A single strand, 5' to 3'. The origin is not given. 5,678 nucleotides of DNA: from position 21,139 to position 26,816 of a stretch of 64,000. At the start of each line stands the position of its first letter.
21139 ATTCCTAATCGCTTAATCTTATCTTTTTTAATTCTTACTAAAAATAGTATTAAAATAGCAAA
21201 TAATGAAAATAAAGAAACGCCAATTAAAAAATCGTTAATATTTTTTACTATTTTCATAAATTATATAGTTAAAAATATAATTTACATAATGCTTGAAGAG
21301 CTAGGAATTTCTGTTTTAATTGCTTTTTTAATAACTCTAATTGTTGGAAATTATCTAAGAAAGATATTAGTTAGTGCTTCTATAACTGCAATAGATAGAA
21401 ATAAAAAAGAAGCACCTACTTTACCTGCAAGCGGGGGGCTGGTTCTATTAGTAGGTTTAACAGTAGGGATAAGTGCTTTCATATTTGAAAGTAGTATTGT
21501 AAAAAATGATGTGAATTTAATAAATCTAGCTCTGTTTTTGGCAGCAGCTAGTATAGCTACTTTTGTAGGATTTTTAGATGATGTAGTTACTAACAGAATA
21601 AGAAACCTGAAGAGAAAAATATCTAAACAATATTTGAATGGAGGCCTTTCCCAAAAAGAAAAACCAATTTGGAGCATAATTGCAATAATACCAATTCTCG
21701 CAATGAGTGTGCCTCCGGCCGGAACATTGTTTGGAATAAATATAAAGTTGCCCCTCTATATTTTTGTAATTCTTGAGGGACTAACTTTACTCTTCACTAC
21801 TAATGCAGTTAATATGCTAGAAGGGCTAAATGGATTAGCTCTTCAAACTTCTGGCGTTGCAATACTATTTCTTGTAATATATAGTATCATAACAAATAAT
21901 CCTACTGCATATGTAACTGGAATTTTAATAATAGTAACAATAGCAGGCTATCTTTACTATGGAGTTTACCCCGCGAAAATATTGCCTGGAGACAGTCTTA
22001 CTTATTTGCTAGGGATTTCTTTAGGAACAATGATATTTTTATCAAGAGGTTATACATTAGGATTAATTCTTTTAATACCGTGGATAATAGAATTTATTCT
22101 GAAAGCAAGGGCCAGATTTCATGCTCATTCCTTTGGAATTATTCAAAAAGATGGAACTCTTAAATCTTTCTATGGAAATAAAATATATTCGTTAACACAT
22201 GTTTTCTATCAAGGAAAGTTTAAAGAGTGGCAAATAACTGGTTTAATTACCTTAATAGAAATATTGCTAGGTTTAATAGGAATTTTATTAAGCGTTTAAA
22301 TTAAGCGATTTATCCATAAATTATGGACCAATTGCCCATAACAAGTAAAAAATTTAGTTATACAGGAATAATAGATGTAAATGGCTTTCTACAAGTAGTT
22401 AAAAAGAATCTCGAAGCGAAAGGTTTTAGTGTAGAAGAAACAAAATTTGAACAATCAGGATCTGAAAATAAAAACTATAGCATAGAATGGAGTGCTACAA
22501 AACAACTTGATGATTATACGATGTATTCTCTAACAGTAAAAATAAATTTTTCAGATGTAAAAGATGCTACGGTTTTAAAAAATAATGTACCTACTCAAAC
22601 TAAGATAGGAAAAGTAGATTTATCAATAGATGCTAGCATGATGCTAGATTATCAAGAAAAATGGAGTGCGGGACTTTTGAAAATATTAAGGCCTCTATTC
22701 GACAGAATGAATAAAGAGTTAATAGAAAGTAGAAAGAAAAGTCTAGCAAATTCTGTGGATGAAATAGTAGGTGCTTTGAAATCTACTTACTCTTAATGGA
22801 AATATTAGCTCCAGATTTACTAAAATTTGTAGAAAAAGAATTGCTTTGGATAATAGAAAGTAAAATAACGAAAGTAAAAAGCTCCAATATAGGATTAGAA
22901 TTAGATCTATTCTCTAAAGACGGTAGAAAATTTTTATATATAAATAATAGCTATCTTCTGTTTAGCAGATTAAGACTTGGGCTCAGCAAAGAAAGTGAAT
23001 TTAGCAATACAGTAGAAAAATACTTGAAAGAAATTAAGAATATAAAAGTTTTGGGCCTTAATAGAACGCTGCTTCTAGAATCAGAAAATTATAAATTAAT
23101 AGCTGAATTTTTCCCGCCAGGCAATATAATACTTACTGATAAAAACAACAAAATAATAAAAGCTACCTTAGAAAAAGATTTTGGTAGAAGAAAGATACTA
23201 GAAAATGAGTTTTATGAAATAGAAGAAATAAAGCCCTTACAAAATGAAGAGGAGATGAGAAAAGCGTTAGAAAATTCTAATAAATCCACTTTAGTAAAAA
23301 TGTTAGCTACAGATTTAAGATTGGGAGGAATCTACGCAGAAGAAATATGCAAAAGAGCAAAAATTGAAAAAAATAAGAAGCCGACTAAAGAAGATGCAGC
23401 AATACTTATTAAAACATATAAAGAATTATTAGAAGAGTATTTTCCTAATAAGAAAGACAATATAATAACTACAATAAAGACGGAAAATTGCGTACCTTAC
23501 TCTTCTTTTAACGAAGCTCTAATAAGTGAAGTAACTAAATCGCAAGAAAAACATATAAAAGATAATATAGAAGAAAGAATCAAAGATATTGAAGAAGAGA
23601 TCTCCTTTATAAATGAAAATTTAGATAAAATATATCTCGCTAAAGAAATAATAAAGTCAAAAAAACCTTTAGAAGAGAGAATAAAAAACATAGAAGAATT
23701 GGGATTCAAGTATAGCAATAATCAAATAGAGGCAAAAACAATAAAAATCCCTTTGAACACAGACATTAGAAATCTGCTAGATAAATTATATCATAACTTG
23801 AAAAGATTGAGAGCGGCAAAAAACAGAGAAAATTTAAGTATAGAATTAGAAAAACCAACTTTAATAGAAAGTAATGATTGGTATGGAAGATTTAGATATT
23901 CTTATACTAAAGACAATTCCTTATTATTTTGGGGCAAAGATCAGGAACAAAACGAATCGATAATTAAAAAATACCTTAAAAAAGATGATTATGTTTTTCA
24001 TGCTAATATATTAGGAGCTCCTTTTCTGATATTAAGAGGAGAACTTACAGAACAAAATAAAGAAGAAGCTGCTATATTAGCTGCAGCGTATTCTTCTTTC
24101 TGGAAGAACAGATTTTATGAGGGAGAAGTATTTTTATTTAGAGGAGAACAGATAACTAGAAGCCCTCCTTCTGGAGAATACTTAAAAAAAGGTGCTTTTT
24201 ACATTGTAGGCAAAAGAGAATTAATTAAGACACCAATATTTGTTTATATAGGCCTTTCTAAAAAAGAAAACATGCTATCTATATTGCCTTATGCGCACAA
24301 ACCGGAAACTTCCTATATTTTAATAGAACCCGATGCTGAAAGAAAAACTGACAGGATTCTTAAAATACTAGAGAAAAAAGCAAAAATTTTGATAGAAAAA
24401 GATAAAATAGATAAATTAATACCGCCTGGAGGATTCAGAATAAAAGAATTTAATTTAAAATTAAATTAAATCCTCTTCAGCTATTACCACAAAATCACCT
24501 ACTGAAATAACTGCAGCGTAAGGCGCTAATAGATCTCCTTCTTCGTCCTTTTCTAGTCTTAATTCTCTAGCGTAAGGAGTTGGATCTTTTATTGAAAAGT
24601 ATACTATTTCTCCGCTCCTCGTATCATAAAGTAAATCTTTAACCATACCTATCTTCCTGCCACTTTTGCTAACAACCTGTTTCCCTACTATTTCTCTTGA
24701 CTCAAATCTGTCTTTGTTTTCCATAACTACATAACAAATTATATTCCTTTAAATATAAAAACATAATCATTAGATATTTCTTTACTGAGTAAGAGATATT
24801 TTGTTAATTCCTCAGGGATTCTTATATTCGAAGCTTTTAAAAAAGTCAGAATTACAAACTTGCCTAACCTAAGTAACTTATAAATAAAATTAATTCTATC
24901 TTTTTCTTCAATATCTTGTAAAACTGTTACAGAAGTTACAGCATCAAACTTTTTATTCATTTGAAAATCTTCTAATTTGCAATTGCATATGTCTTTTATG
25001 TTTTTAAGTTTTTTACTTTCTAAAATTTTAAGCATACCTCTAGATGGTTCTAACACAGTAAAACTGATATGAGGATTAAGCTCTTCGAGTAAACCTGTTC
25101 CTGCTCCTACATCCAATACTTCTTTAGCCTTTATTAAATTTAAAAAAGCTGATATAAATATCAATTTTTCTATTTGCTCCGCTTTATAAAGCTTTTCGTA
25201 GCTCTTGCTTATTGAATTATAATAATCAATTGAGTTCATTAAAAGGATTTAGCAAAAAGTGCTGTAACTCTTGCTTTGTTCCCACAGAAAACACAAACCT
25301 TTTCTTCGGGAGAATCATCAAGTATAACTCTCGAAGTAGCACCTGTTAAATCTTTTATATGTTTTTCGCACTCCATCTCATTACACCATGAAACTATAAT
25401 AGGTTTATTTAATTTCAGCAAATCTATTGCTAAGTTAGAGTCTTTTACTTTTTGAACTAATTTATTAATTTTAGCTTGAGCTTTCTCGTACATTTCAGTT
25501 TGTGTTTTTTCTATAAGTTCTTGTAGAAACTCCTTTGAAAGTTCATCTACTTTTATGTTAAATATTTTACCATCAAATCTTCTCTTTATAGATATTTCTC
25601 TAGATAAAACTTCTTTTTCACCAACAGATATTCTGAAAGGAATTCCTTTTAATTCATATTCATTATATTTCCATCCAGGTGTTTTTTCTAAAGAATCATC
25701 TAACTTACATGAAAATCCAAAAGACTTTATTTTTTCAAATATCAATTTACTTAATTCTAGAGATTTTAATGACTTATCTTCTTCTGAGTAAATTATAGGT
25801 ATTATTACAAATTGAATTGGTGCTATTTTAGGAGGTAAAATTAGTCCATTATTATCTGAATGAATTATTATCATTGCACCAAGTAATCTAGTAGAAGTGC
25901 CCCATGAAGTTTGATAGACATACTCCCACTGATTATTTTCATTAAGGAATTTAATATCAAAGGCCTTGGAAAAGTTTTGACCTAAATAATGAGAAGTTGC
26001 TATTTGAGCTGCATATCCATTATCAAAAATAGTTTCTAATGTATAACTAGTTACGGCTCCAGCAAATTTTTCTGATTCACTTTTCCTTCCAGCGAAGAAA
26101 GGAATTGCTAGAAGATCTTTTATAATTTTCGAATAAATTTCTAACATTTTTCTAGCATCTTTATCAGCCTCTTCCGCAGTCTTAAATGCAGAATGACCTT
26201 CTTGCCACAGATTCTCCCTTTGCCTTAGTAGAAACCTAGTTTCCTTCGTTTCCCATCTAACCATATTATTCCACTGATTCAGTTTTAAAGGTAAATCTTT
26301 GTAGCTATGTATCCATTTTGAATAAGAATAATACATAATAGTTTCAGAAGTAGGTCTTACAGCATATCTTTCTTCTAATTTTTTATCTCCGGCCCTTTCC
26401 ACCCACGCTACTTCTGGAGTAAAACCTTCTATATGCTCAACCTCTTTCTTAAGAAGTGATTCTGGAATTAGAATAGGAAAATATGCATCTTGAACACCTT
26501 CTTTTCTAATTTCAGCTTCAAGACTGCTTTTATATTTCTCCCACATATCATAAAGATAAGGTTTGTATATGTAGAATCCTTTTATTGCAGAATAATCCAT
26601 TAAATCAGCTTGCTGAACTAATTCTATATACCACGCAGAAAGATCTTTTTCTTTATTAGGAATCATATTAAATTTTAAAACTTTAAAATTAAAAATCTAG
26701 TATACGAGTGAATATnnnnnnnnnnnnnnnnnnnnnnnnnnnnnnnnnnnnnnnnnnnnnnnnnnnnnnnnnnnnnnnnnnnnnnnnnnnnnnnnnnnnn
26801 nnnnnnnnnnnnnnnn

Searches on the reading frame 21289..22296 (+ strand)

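Call 64: search_protein_families(library=pfam, proteins=[window:21289-22296:+], max_evalue=0.001)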
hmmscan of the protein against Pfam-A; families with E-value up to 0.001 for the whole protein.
window:21289-22296:+ (336 aa): 1 family
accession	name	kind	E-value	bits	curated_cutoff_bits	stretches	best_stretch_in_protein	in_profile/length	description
PF00953.26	Glycos_transf_4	-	2.5e-25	89.8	27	1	82-250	3-157/160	Glycosyl transferase family 4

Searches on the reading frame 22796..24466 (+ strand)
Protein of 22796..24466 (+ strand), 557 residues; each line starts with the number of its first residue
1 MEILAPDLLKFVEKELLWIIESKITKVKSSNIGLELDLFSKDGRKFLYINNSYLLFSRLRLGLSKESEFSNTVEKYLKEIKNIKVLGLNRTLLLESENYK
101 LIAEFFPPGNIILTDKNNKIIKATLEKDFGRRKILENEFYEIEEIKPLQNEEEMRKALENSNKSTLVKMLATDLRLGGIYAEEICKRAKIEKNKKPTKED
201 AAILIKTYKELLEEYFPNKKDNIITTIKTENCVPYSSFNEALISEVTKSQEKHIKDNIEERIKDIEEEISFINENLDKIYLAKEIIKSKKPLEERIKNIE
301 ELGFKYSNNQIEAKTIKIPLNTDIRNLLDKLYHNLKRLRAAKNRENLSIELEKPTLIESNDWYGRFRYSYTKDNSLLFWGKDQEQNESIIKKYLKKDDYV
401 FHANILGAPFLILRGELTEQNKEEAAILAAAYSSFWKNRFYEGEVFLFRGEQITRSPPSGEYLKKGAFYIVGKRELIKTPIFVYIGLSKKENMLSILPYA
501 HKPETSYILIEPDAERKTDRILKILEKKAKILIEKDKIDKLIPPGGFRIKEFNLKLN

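Call 64: search_protein_families(library=pfam, proteins=[window:22796-24466:+], max_evalue=0.001)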
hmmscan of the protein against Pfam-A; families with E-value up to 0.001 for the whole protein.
window:22796-24466:+ (557 aa): 2 families
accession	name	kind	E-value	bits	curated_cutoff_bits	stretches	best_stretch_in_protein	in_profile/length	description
PF05670.18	NFACT-R_1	-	1.4e-23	83.9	29.8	1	366-471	2-111/112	NFACT protein RNA binding domain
PF18297.6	NFACT-R_2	-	3.7e-05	24.3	26.9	1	379-434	14-68/104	NFACT protein RNA binding domain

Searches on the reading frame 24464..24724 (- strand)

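Call 68: search_protein_families(library=pfam, proteins=[window:24464-24724:-], max_evalue=0.001)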
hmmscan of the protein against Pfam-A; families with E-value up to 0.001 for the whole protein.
window:24464-24724:- (87 aa): 1 family
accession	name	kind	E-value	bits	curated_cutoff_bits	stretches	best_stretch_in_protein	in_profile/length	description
PF05239.21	PRC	-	5e-11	42.9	21.2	1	5-81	2-71/78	PRC-barrel domain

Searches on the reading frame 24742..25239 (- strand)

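Call 64: search_protein_families(library=pfam, proteins=[window:24742-25239:-], max_evalue=0.001)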
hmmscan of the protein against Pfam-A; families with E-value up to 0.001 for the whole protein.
window:24742-25239:- (166 aa): 7 families
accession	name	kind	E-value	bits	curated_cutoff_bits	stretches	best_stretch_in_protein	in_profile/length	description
PF13649.12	Methyltransf_25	-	4.9e-07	30.8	27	1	41-124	1-91/97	Methyltransferase domain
PF08242.18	Methyltransf_12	-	1.6e-06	29.2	30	1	42-119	1-85/98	Methyltransferase domain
PF13489.12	Methyltransf_23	-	8.4e-06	26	27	1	33-137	18-123/164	Methyltransferase domain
PF08241.18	Methyltransf_11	-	1.1e-05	26.4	21.2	1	42-122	1-86/95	Methyltransferase domain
PF07021.18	MetW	-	3.8e-05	23.8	21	1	33-134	8-110/193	Methionine biosynthesis protein MetW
PF02527.21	GidB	-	6.5e-05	22.8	27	1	32-106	41-124/184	rRNA small subunit methyltransferase G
PF13847.12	Methyltransf_31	-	0.00046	20.3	27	1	37-128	3-107/145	Methyltransferase domain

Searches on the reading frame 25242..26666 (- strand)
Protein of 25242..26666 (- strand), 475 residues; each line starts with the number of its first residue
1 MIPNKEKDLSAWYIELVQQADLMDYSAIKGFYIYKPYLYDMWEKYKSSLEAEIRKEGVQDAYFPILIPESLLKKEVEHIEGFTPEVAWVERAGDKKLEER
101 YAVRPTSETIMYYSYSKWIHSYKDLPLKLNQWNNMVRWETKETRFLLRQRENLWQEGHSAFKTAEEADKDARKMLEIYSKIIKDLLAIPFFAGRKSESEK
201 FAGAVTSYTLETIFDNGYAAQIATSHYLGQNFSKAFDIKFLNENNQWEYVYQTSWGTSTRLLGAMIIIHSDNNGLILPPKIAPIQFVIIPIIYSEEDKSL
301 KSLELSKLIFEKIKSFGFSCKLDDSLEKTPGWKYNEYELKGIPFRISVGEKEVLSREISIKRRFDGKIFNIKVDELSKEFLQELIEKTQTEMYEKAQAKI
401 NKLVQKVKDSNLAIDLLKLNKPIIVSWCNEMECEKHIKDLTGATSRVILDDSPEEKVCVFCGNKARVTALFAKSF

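Call 64: search_protein_families(library=pfam, proteins=[window:25242-26666:-], max_evalue=0.001)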
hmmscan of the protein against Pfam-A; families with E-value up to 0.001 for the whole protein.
window:25242-26666:- (475 aa): 3 families
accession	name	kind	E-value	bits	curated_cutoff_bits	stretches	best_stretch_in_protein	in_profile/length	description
PF00587.30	tRNA-synt_2b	-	2e-23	83.8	29.3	1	95-266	5-176/179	tRNA synthetase class II core domain (G, H, P, S and T)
PF09180.16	ProRS-C_1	-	1.4e-15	57.6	31.5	1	418-475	9-71/71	Prolyl-tRNA synthetase, C-terminal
PF03129.25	HGTP_anticodon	-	3.5e-15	56.4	21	1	285-382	1-93/94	Anticodon binding domain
